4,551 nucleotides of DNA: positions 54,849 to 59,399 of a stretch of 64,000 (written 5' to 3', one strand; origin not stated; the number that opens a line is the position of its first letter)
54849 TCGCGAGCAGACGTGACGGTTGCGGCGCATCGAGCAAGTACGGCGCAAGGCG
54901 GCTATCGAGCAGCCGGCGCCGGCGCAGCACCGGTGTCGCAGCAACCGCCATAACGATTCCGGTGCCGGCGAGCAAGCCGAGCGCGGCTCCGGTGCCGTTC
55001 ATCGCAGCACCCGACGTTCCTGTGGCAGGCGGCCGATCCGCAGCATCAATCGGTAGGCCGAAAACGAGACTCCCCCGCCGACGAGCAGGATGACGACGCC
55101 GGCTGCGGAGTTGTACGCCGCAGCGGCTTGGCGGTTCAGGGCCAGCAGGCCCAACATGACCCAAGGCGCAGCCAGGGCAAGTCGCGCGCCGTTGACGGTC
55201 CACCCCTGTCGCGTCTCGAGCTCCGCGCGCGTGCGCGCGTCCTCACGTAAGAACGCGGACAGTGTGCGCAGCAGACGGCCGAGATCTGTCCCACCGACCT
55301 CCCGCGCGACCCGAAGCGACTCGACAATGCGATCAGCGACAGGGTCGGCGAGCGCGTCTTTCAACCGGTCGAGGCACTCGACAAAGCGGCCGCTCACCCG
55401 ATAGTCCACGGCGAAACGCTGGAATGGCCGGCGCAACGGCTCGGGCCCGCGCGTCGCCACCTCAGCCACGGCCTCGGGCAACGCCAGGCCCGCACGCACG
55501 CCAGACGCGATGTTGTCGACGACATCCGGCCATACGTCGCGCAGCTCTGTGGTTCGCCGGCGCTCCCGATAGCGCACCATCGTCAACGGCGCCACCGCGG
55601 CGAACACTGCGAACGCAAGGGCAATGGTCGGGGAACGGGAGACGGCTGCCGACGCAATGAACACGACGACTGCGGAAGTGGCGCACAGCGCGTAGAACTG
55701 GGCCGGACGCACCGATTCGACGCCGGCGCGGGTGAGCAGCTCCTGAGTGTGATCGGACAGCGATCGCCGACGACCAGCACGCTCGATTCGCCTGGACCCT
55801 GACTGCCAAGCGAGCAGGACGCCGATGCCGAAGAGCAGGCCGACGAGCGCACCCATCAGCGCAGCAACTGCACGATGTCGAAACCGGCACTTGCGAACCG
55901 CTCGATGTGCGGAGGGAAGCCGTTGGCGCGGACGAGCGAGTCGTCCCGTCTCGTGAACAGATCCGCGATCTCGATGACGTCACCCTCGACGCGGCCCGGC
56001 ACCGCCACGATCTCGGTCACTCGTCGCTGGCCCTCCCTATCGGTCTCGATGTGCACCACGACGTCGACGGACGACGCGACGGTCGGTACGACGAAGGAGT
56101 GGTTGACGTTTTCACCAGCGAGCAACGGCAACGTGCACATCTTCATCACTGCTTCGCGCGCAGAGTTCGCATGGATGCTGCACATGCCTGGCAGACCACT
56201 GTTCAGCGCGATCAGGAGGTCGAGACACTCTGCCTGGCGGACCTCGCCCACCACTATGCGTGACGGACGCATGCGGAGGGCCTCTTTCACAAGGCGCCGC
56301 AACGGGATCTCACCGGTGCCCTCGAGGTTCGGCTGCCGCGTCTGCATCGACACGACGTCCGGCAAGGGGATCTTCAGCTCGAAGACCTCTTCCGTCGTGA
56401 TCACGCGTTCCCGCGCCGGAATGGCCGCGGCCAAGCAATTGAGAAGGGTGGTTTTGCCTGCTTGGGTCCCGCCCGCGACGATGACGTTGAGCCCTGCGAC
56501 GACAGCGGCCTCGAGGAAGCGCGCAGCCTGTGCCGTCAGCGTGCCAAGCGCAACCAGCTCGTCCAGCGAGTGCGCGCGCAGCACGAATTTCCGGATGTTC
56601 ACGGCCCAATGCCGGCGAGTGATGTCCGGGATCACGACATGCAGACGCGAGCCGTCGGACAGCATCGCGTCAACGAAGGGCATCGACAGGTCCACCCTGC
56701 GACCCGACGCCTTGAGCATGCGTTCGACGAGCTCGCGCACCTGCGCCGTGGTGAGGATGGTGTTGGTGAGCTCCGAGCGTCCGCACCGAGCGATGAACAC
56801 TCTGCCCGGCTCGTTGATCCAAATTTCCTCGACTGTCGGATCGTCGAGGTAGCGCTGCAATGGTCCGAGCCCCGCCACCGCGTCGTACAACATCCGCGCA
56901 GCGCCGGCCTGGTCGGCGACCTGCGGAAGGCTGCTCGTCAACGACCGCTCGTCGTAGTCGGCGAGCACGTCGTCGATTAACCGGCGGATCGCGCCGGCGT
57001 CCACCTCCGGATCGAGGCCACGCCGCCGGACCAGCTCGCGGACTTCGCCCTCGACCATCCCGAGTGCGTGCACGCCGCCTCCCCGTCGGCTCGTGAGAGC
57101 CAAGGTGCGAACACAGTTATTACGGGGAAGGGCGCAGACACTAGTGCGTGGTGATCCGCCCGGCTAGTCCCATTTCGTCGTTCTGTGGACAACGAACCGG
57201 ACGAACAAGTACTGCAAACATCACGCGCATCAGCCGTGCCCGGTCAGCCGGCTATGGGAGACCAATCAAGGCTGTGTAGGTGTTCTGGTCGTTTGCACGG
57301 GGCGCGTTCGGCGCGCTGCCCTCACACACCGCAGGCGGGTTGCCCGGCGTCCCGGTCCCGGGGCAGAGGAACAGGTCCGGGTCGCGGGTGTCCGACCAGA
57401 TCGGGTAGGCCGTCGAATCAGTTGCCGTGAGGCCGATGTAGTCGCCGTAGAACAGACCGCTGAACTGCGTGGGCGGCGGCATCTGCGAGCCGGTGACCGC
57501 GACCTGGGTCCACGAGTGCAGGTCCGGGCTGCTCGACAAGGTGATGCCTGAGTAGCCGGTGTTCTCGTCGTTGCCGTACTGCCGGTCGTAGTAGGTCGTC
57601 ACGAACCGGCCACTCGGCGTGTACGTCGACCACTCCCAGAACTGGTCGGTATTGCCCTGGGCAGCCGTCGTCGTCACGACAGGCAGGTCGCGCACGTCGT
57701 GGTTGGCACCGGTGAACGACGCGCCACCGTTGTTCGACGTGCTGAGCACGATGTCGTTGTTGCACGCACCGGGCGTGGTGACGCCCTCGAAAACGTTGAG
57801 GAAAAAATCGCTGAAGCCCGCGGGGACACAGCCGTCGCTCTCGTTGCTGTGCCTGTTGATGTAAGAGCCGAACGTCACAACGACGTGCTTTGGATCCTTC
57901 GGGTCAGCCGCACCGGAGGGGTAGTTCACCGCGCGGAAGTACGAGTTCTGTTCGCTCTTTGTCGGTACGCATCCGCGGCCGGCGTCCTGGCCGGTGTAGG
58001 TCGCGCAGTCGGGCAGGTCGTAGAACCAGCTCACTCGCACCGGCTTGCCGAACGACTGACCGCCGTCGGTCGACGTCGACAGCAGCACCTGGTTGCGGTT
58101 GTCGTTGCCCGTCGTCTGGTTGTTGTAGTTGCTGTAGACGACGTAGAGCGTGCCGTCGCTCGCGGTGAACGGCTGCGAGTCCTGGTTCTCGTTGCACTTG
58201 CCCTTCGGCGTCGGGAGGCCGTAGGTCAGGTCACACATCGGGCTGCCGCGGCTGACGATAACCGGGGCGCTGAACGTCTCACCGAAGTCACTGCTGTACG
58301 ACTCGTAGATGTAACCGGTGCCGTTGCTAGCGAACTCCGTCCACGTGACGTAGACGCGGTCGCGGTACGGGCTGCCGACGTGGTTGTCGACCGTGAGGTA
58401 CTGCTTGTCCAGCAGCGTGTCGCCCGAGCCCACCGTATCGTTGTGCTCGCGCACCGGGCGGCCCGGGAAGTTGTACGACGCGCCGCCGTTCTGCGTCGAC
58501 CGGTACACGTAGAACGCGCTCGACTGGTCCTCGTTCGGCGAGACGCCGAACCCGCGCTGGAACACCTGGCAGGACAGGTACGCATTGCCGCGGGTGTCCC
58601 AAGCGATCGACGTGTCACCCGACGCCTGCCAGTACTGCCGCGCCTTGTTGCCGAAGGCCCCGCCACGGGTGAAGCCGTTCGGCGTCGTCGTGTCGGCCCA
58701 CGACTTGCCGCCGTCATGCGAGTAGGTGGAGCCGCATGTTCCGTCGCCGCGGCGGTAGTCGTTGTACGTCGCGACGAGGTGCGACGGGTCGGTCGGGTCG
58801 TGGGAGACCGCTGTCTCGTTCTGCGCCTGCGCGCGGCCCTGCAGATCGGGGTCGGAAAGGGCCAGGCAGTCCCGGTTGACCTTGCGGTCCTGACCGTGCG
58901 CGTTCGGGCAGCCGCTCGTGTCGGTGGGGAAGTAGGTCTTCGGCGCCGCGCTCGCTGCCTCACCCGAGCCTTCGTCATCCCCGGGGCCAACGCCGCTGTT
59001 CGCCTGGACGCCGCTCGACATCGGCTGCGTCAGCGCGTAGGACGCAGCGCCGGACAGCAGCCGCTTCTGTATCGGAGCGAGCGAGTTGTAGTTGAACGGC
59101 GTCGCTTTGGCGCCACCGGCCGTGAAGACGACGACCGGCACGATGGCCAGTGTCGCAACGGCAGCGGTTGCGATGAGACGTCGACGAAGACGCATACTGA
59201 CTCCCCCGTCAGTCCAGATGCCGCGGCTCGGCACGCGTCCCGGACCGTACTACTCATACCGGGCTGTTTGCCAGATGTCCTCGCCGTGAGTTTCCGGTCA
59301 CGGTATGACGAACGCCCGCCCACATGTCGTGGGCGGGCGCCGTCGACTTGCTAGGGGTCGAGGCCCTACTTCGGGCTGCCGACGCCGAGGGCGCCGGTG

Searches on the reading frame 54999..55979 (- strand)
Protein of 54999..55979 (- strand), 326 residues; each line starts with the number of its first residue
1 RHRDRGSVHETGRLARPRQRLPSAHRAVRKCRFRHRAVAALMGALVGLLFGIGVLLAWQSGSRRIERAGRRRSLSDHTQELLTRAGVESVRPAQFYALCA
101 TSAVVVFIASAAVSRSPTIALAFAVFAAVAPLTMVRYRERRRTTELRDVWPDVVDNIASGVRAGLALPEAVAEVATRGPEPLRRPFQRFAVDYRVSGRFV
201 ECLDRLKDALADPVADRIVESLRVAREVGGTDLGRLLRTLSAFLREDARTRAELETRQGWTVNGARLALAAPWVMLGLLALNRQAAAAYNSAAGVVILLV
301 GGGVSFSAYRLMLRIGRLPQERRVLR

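Call 47: search_protein_families(library=pfam, proteins=[window:54999-55979:-], max_evalue=0.0001)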
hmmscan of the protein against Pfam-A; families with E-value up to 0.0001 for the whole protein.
window:54999-55979:- (326 aa): 1 family
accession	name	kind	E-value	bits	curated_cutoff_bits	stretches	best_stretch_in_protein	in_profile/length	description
PF00482.28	T2SSF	-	4.2e-07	30.4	25.2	1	155-279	3-123/125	Type II secretion system (T2SS), protein F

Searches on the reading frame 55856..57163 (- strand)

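Call 47: search_protein_families(library=pfam, proteins=[window:55856-57163:-], max_evalue=0.0001)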
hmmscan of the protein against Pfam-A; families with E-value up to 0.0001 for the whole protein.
window:55856-57163:- (435 aa): 1 family
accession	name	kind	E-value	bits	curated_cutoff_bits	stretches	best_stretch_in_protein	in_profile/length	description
PF00437.27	T2SSE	-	3.4e-37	128.4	24.9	1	98-370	4-273/370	Type II/IV secretion system protein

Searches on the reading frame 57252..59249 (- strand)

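Call 47: search_protein_families(library=pfam, proteins=[window:57252-59249:-], max_evalue=0.0001)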
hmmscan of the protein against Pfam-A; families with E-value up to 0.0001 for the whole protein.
window:57252-59249:- (665 aa): 1 family
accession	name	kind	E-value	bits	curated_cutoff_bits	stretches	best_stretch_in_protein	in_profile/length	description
PF13088.12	BNR_2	-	5.3e-07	29.7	31.4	1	310-404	182-252/277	BNR repeat-like domain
